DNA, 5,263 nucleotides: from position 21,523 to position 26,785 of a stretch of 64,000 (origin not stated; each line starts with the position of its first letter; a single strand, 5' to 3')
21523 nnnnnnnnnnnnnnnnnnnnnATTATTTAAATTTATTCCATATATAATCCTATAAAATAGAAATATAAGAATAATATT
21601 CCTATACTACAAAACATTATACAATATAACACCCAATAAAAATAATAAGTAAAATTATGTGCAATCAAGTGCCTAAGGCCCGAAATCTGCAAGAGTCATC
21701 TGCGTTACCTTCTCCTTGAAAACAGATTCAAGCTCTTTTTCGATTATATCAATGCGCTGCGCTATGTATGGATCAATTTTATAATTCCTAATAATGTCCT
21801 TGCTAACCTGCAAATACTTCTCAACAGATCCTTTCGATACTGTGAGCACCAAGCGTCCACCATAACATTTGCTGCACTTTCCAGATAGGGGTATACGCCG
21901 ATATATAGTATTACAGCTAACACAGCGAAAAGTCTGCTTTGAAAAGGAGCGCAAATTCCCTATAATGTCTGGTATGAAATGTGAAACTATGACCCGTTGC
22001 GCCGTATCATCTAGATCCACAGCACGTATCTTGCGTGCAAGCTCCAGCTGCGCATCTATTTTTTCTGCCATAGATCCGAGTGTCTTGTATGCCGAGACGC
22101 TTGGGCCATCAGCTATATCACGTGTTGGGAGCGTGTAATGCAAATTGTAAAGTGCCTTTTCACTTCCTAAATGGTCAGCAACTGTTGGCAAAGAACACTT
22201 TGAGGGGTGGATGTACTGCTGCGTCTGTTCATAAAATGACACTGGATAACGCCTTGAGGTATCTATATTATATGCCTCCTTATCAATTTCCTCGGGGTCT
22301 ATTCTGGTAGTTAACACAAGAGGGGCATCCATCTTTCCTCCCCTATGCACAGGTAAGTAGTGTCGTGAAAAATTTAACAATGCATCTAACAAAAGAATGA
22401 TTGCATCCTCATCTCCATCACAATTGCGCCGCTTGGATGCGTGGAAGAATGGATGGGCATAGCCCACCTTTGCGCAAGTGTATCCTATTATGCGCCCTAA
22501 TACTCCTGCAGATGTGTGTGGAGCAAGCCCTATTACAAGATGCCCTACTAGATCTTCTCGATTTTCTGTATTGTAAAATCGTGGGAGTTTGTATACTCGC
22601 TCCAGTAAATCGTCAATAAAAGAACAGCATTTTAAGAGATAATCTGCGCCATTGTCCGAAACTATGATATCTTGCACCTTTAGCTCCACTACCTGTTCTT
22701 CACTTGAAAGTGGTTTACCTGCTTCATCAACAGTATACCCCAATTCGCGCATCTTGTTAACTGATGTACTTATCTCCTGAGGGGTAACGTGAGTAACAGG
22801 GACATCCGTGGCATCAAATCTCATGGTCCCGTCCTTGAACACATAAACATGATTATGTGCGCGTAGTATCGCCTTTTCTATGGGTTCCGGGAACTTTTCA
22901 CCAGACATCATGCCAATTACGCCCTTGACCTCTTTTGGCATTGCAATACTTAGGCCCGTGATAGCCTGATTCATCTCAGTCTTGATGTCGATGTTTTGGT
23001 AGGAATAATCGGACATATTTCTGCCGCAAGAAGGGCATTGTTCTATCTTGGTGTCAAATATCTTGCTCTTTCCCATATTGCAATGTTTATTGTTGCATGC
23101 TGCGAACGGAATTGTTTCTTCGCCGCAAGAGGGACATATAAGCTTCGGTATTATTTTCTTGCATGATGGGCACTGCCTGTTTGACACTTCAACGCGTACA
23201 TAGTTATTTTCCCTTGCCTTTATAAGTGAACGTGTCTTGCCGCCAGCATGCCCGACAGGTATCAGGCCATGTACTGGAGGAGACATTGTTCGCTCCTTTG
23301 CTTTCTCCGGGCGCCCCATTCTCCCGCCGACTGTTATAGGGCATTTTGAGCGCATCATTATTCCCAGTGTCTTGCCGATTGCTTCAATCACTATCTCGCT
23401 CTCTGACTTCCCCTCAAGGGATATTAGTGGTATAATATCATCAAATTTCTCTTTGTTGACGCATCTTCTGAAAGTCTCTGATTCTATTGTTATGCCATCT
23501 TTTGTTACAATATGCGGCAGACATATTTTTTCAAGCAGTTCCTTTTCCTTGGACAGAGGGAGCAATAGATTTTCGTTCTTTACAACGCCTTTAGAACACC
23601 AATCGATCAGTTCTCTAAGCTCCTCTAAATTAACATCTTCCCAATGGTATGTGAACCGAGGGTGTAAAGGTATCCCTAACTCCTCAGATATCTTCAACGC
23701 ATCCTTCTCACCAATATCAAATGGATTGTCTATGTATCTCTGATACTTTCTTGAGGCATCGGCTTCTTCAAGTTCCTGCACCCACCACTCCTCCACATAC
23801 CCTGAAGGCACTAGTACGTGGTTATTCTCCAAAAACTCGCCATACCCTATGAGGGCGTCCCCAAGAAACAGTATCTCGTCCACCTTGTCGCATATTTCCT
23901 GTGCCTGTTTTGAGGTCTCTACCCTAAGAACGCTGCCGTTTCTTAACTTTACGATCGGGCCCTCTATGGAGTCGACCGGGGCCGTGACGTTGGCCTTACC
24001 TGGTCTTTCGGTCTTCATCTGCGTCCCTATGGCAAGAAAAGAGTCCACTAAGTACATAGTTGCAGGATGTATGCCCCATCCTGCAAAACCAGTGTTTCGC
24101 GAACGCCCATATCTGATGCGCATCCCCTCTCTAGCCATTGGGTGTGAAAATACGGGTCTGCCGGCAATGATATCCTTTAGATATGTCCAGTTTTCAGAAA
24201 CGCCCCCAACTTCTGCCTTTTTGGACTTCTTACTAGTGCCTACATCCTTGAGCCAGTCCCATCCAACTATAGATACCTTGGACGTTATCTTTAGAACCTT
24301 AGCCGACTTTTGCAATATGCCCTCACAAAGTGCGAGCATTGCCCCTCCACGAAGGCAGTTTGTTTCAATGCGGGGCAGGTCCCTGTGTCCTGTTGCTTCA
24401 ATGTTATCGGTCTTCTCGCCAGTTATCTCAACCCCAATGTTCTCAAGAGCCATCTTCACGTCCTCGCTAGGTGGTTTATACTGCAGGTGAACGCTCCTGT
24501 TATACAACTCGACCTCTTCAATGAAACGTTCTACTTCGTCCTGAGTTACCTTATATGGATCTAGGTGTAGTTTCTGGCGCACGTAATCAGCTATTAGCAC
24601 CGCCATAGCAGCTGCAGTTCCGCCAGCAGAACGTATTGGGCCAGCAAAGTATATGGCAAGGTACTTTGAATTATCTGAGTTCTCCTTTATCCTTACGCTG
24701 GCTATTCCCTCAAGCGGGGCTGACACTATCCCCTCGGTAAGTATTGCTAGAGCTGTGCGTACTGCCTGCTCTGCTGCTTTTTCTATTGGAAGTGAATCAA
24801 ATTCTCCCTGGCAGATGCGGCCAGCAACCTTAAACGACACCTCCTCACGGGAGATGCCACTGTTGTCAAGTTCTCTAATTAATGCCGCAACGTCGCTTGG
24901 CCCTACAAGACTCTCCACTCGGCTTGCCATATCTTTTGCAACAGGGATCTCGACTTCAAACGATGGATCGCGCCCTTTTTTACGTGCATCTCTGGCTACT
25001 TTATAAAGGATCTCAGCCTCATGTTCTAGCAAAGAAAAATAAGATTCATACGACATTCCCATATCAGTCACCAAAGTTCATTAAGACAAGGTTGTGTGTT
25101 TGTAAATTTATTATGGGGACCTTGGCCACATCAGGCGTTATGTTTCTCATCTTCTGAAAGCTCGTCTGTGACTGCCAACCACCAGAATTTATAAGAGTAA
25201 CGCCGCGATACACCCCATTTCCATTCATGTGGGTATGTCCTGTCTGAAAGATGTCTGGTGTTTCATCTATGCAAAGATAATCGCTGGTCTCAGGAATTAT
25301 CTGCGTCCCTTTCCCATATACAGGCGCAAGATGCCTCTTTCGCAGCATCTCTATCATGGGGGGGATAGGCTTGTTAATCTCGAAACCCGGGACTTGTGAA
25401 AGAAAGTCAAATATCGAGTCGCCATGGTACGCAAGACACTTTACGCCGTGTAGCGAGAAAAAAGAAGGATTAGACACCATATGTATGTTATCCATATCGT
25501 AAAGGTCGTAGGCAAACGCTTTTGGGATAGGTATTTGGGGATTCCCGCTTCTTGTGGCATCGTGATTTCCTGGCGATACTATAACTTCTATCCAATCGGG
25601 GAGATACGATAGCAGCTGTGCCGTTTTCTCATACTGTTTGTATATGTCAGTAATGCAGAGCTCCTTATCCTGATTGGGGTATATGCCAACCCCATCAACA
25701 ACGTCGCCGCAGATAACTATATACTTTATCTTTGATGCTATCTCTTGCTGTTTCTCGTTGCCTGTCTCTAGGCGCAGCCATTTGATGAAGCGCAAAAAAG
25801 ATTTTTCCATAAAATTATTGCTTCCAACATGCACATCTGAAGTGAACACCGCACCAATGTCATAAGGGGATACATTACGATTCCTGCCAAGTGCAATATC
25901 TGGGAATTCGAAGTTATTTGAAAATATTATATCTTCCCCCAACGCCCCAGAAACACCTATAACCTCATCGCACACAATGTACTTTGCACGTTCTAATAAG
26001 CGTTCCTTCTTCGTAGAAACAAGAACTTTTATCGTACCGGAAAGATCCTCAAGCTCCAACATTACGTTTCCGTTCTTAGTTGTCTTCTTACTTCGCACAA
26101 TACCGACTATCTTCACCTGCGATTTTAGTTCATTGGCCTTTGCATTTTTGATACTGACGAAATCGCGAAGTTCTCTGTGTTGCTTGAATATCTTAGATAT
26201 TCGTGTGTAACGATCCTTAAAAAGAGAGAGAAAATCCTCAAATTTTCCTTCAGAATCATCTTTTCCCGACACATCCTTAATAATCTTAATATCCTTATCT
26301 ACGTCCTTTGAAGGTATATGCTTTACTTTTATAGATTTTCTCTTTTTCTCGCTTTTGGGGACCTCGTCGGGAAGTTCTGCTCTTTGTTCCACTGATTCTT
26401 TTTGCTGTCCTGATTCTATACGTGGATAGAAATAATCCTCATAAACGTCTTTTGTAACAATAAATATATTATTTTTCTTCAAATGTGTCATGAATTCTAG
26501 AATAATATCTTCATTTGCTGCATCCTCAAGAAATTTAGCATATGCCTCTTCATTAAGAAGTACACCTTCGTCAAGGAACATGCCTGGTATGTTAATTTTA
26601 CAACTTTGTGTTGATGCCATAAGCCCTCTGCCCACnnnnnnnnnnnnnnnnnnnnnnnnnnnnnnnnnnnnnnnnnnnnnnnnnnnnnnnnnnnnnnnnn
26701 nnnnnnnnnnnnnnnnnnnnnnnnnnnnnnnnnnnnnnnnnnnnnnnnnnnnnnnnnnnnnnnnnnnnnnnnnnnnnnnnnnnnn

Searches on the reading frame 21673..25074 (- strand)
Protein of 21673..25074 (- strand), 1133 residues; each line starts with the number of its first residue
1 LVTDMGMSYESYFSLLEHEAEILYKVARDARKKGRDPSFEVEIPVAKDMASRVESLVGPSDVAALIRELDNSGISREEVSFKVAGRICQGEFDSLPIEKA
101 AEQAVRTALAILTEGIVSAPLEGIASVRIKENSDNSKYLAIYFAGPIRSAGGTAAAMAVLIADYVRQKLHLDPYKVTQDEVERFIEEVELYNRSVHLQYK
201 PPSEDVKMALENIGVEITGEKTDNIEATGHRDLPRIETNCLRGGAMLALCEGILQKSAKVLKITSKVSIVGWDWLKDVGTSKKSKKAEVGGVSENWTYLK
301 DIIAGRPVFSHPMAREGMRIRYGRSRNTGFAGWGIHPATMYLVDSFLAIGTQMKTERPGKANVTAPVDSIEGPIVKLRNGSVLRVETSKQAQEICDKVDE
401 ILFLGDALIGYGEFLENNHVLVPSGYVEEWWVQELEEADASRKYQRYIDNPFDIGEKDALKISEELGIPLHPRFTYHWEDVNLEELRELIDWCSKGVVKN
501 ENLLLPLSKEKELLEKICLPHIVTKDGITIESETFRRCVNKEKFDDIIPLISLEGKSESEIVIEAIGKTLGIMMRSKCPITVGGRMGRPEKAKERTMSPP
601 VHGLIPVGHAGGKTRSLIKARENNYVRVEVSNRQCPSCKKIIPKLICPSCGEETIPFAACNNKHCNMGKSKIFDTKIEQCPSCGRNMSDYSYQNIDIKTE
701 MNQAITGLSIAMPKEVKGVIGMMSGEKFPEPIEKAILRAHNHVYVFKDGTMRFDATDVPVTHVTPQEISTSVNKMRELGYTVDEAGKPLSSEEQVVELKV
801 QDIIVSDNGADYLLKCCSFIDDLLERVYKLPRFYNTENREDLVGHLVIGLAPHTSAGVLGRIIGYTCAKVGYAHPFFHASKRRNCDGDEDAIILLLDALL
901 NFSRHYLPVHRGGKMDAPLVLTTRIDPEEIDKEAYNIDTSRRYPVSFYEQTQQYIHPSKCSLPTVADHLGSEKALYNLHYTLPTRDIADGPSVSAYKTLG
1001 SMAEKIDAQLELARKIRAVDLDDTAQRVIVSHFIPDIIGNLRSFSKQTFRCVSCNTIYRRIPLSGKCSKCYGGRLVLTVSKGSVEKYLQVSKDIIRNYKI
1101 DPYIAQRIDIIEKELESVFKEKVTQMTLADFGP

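Call 6: search_protein_families(library=pfam, proteins=[window:21673-25074:-])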
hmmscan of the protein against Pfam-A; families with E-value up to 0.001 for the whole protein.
window:21673-25074:- (1133 aa): 3 families
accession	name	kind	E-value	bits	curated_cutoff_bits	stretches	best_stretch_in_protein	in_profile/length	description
PF24846.1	PolC_DP2_cat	-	1.6e-135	451.2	24.3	1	713-1005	5-299/299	DNA polymerase II large subunit DP2, catalytic domain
PF24844.1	PolC_DP2_central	-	9.8e-128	426.6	24.3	1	292-666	8-369/372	DNA polymerase II large subunit DP2, central domain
PF03833.19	PolC_DP2_N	-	8e-109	363.4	24.3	1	11-278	1-268/271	DNA polymerase II large subunit DP2, N-terminal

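Call 40: search_protein_families(library=ncbifam, proteins=[window:21673-25062:-])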
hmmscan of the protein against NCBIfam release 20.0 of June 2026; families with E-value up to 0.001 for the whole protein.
window:21673-25062:- (1129 aa): 4 families
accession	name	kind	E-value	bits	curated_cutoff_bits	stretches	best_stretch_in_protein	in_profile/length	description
NF003103.0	PRK04023.1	equivalog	0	1551.9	1269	1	4-1127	7-1124/1125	DNA polymerase II large subunit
NF011302.0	PRK14714.1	equivalog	0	1474.2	1791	2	5-881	7-932/1350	DNA-directed DNA polymerase II large subunit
TIGR00354.1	polC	equivalog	0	1451.2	702.15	1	7-1127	5-1096/1096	DNA polymerase II large subunit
NF011303.0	PRK14715.1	equivalog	0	1377.9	1585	3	289-881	321-896/1627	DNA-directed DNA polymerase II large subunit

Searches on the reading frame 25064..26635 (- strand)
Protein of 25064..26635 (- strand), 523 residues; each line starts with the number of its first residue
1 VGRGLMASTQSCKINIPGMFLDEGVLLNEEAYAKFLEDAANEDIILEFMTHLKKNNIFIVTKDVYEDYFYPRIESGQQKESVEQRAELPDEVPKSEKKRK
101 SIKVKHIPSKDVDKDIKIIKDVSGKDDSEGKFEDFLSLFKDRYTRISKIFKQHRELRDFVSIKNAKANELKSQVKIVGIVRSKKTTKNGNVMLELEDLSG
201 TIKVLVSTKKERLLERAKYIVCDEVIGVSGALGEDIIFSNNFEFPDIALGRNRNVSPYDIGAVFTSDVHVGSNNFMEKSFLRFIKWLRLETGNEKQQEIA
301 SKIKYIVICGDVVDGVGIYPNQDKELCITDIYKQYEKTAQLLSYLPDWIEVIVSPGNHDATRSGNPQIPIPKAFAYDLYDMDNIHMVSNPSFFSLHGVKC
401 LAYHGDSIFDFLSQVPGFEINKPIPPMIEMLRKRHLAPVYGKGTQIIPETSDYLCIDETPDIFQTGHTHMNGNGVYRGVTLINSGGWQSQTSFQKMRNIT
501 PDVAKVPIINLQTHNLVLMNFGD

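Call 6: search_protein_families(library=pfam, proteins=[window:25064-26635:-])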
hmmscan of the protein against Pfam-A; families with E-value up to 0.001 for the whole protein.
window:25064-26635:- (523 aa): 3 families
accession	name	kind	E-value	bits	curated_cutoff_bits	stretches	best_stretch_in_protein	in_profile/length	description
PF04042.21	DNA_pol_E_B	-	1.6e-16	60.8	29.1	1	263-467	2-203/210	DNA polymerase alpha/epsilon subunit B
PF00149.33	Metallophos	-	5.9e-13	50.1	21.5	1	263-470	4-190/191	Calcineurin-like phosphoesterase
PF01336.31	tRNA_anti-codon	-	1.2e-05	25.6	27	1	174-235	1-60/75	OB-fold nucleic acid binding domain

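Call 40: search_protein_families(library=ncbifam, proteins=[window:25064-26620:-])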
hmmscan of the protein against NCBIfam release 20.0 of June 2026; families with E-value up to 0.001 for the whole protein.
window:25064-26620:- (518 aa): 6 families
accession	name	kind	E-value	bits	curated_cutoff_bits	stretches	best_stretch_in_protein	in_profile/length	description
NF003120.0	PRK04036.1-5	equivalog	6.6e-148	493.5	671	1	74-516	106-546/547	DNA-directed DNA polymerase II small subunit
NF003118.0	PRK04036.1-3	equivalog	2.5e-146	488.4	445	1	13-516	10-479/481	DNA-directed DNA polymerase II small subunit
NF003119.0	PRK04036.1-4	equivalog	1.9e-117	393.2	823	1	57-510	122-575/590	DNA-directed DNA polymerase II small subunit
NF003117.0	PRK04036.1-2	equivalog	7.3e-115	384.8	993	1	47-512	167-639/650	DNA-directed DNA polymerase II small subunit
NF003116.0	PRK04036.1-1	equivalog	8.1e-107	358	425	1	72-516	95-529/530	DNA-directed DNA polymerase II small subunit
NF005298.0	PRK06826.1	equivalog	1e-06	26.7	1260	1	71-227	902-1054/1151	DNA polymerase III subunit alpha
